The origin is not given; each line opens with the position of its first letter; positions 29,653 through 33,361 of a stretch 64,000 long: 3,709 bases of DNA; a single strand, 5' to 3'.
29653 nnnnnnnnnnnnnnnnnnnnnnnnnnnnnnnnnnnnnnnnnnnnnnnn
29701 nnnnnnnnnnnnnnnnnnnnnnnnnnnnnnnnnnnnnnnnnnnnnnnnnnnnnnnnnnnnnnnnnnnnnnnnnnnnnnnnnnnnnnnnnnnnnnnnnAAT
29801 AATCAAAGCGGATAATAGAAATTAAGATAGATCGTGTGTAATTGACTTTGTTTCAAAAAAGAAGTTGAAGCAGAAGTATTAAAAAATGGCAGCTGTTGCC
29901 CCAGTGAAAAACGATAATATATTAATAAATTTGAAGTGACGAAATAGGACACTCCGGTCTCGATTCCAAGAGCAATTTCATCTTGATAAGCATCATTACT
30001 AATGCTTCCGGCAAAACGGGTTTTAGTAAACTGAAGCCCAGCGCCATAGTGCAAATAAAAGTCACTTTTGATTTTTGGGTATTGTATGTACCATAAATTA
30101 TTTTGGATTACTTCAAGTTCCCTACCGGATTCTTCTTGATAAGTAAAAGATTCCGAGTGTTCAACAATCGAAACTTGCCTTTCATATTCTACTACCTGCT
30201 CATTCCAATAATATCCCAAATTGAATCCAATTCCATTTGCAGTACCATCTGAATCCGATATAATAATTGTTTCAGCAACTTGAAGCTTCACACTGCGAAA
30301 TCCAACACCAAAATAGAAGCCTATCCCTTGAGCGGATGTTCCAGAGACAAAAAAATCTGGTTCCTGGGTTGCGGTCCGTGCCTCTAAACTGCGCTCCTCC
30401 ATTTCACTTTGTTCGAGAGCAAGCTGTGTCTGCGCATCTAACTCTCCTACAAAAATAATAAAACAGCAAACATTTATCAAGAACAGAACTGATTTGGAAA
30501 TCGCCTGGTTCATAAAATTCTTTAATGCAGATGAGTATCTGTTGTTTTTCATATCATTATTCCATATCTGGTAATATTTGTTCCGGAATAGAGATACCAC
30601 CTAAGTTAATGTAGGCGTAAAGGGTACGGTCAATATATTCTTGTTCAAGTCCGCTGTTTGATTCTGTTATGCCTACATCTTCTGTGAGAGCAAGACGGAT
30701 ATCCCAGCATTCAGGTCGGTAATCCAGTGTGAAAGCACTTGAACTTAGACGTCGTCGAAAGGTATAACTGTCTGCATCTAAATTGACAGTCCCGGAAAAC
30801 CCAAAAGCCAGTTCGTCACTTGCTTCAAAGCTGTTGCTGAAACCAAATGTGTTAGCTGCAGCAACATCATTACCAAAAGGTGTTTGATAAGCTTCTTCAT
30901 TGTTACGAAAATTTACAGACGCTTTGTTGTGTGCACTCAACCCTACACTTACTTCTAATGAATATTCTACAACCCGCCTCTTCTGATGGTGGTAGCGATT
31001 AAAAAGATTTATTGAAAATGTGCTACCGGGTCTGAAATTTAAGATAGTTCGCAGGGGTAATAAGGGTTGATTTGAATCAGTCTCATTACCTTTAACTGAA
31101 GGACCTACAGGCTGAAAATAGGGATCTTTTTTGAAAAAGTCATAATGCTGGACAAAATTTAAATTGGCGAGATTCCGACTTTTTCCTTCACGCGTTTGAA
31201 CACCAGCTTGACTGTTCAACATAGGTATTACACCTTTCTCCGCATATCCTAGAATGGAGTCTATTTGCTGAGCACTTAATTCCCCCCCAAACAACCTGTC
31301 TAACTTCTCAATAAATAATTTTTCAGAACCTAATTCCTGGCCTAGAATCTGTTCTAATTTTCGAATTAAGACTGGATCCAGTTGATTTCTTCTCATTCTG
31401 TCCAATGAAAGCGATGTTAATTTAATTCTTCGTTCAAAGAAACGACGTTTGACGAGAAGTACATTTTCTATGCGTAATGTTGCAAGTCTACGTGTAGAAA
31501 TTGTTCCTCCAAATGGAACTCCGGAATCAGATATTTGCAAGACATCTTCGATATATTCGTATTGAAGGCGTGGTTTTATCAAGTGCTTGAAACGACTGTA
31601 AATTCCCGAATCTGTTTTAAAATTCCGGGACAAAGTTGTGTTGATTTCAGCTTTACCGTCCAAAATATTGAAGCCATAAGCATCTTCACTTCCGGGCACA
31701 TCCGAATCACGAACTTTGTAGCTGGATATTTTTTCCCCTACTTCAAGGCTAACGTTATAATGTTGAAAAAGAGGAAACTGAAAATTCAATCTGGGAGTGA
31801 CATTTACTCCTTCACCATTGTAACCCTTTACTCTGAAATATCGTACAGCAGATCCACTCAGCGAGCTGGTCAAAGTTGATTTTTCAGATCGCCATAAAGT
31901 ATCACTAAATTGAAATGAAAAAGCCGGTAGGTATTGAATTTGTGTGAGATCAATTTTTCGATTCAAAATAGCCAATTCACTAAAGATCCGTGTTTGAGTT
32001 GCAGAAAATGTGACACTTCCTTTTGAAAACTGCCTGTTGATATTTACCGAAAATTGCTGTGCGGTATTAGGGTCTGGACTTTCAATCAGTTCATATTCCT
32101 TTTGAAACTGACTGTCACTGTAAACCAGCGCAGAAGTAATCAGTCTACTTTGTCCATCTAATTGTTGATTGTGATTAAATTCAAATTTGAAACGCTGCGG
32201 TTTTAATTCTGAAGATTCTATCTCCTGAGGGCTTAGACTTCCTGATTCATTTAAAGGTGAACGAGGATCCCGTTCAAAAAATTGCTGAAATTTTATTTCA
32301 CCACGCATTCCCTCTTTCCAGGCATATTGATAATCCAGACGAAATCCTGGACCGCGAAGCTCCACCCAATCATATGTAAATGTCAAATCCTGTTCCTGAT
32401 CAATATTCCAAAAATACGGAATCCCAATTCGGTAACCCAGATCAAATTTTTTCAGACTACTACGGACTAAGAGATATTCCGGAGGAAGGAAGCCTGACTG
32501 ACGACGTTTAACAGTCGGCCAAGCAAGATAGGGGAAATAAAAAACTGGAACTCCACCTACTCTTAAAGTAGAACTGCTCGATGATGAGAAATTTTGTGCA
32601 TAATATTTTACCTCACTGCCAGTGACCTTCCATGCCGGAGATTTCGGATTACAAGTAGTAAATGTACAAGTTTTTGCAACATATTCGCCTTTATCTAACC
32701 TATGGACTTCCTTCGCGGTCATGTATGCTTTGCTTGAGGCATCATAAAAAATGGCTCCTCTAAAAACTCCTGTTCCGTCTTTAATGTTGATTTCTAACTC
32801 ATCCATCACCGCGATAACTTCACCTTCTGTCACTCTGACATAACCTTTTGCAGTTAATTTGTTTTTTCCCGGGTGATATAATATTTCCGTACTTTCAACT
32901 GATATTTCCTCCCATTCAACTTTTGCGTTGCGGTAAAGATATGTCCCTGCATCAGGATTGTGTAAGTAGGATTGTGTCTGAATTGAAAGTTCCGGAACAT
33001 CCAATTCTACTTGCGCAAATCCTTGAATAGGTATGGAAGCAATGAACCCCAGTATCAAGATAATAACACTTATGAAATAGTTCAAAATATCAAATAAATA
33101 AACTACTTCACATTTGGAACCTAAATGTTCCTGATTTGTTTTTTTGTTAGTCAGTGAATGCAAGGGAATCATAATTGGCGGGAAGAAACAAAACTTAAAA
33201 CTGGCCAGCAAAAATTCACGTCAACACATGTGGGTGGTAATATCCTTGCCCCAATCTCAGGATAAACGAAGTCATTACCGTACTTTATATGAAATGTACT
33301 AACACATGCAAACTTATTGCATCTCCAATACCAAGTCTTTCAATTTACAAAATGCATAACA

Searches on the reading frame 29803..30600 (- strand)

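Call 23: search_protein_families(library=pfam, proteins=[window:29803-30600:-], max_evalue=0.0001)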
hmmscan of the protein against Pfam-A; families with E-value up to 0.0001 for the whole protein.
window:29803-30600:- (265 aa): 0 families

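Call 92: search_protein_families(library=ncbifam, proteins=[window:29803-30600:-], max_evalue=0.1)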
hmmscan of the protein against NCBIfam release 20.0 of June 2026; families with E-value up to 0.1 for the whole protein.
window:29803-30600:- (265 aa): 2 families
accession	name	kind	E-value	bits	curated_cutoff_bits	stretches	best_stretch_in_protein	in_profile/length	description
TIGR01776.1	TonB-tbp-lbp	subfamily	0.018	12.9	468.8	1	117-241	558-672/946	lactoferrin/transferrin family TonB-dependent receptor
NF006917.0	PRK09408.1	equivalog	0.081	12.8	176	0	108-163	28-77/171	outer membrane protein OmpX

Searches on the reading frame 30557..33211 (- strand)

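Call 23: search_protein_families(library=pfam, proteins=[window:30557-33211:-], max_evalue=0.0001)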
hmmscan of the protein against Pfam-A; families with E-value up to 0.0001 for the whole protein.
window:30557-33211:- (884 aa): 0 families

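Call 92: search_protein_families(library=ncbifam, proteins=[window:30557-33211:-], max_evalue=0.1)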
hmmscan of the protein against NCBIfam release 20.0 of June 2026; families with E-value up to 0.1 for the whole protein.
window:30557-33211:- (884 aa): 2 families
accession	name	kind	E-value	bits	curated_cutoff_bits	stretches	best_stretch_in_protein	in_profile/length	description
NF002997.0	PRK03761.1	equivalog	2.4e-29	102.1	683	1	116-556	100-516/783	LPS assembly protein LptD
NF003358.0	PRK04423.1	equivalog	3.5e-14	52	944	1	119-307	103-284/799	LPS-assembly protein LptD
